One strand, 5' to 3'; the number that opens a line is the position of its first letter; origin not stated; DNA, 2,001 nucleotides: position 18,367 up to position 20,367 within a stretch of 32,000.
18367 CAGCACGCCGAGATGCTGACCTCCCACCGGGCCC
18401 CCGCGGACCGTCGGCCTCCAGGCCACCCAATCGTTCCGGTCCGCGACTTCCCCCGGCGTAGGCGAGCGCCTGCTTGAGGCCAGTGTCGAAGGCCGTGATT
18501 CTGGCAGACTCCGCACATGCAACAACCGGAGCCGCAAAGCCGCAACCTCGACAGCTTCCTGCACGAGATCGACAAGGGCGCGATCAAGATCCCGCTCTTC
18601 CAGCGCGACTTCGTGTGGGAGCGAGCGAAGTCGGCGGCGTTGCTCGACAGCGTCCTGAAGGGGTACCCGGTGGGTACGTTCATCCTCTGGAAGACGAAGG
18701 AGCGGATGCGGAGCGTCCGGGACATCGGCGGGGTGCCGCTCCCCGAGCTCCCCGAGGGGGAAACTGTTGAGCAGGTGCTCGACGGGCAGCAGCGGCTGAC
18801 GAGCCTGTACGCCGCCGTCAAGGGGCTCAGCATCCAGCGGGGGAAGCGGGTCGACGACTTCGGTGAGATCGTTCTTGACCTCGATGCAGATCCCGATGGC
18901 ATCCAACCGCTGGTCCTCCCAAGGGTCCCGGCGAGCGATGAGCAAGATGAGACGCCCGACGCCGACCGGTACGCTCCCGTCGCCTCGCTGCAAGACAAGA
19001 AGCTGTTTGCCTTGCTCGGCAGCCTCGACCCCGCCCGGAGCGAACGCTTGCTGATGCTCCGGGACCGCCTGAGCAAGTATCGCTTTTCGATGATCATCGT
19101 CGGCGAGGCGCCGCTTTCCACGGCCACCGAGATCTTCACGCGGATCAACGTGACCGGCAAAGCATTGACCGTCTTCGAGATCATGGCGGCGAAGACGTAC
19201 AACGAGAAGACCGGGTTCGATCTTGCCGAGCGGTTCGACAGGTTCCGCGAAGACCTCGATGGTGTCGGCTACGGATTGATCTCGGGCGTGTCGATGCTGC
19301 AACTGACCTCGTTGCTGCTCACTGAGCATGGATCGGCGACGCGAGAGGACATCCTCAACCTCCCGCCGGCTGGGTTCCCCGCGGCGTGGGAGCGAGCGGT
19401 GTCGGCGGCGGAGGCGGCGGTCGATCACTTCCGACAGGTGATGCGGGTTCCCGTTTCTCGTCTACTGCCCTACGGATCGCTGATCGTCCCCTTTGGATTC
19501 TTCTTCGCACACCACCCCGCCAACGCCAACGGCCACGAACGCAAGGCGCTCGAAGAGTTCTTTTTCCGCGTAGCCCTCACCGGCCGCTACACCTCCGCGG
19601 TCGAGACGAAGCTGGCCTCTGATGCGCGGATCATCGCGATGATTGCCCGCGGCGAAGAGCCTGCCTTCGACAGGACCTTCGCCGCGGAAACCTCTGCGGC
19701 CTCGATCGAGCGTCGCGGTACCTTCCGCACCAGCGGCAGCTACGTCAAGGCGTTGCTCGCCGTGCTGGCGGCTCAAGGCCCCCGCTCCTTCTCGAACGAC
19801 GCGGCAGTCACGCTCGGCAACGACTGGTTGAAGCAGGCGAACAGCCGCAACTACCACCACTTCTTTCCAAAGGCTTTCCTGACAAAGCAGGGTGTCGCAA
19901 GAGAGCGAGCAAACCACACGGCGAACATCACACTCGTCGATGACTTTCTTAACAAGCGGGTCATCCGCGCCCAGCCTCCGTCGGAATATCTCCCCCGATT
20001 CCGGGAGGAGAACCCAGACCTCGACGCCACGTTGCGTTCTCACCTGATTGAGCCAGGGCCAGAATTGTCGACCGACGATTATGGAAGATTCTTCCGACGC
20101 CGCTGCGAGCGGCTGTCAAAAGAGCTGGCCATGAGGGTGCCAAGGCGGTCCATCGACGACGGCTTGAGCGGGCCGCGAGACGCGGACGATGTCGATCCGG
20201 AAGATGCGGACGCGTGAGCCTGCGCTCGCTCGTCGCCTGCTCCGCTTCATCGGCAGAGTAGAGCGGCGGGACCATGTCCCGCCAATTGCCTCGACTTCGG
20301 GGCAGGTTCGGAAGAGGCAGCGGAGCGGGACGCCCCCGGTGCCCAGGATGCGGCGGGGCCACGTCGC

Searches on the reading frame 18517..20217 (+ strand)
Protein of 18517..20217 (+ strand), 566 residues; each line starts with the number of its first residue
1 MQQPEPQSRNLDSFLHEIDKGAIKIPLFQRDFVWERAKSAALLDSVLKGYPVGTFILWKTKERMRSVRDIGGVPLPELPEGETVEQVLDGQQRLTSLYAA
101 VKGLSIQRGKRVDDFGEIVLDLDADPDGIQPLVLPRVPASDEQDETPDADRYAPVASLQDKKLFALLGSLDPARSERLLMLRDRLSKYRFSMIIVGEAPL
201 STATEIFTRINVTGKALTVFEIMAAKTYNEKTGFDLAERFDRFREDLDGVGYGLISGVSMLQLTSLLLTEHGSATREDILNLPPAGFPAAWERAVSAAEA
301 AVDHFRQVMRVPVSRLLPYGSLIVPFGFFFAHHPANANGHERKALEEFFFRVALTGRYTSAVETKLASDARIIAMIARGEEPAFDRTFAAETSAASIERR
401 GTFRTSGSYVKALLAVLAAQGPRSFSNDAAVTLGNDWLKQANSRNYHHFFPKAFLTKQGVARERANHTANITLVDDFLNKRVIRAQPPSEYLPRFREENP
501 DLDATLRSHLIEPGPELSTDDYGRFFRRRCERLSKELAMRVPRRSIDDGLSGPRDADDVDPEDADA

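Call 11: search_protein_families(library=pfam, proteins=[window:18517-20217:+], max_evalue=0.01)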
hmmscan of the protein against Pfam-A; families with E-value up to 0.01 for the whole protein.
window:18517-20217:+ (566 aa): 1 family
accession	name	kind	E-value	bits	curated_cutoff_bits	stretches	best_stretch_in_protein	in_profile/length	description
PF03235.19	GmrSD_N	-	1.7e-26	94.1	33.2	1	13-226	3-197/199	GmrSD restriction endonuclease, N-terminal domain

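Call 58: search_protein_families(library=padloc, proteins=[window:18517-20217:+], max_evalue=0.001)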
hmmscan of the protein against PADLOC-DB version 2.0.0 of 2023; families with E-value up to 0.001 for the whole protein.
window:18517-20217:+ (566 aa): 13 families
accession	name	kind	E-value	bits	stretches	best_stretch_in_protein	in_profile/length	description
PDLC04709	PDC-M55C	-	1.6e-54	183.5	1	4-459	10-465/554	-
PDLC04151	HEC-05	-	4.4e-30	103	3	10-63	27-80/600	-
PDLC04150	HEC-05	-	2.2e-17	61.1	1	15-64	14-63/583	-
PDLC04153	HEC-05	-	5.9e-10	36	1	7-108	5-119/621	-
PDLC03877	NsnA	-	1.3e-09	35.8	1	7-225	49-198/385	-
PDLC04152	HEC-05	-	3.9e-09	33.6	1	24-62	21-63/566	-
PDLC02792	SspE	-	1.7e-07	28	1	6-99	8-105/771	SspE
PDLC03418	REase_II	-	8.8e-05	19.8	0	26-66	36-76/372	Type II restriction enzyme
PDLC04027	PD-T4-2_A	-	0.00018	18.7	1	20-55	49-85/363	-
PDLC04156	HEC-06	-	0.00019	18.1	1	8-97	8-84/562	-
PDLC02693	Orf5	-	0.00023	18.3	1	24-105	10-84/543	Orf5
PDLC02787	SspE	-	0.00044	16.7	0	16-108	17-116/727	SspE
PDLC04157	HEC-06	-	0.0005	16.8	0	6-98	6-86/558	-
